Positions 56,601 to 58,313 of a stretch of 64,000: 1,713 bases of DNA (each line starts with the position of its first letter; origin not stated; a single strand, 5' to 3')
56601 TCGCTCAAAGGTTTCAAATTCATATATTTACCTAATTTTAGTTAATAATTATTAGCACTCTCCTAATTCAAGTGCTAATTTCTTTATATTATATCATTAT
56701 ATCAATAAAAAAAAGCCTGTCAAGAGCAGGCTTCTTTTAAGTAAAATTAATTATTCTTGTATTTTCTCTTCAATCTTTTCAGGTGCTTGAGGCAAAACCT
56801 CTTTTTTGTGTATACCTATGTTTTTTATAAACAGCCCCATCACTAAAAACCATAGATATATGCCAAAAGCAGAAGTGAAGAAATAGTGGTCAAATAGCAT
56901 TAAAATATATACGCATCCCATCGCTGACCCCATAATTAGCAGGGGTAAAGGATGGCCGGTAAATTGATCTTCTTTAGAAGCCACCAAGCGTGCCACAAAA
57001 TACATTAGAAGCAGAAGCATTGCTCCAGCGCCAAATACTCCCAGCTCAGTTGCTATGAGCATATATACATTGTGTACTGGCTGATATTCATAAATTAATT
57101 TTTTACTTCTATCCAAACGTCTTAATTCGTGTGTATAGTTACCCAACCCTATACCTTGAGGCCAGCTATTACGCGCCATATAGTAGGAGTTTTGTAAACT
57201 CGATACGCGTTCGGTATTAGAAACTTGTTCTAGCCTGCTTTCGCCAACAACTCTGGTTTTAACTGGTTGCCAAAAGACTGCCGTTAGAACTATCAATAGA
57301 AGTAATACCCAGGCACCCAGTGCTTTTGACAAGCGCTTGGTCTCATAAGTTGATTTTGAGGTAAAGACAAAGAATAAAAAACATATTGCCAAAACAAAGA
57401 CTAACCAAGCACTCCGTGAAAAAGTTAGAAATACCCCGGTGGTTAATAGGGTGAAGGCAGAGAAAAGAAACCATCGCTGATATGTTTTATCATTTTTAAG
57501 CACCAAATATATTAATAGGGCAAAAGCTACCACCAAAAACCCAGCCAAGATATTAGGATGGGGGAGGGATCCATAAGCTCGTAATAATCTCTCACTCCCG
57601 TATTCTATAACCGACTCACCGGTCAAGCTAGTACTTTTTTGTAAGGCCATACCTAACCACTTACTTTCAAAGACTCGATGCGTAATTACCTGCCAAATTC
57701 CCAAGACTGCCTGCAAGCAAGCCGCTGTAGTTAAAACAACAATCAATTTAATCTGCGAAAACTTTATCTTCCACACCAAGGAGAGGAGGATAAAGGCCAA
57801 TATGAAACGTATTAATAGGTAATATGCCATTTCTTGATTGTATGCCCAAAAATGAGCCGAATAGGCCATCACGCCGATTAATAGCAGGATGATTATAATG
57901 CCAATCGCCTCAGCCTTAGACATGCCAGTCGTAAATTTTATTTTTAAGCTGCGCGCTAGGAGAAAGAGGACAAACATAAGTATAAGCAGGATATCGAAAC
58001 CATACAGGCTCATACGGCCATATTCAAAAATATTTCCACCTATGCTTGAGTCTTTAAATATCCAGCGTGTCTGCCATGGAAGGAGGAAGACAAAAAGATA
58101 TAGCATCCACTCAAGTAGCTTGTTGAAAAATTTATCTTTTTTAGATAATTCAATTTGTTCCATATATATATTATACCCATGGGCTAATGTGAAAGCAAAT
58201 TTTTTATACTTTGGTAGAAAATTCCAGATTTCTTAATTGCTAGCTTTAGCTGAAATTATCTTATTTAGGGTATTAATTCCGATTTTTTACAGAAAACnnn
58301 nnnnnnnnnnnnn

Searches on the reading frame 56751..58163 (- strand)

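Call 19: search_protein_families(library=pfam, proteins=[window:56751-58163:-], max_evalue=0.00001)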
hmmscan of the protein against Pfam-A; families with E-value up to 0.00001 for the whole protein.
window:56751-58163:- (470 aa): 1 family
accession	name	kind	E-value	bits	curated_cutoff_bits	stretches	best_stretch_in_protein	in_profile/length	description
PF04932.20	Wzy_C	-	8e-16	58.6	31.7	1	237-380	3-146/149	O-Antigen ligase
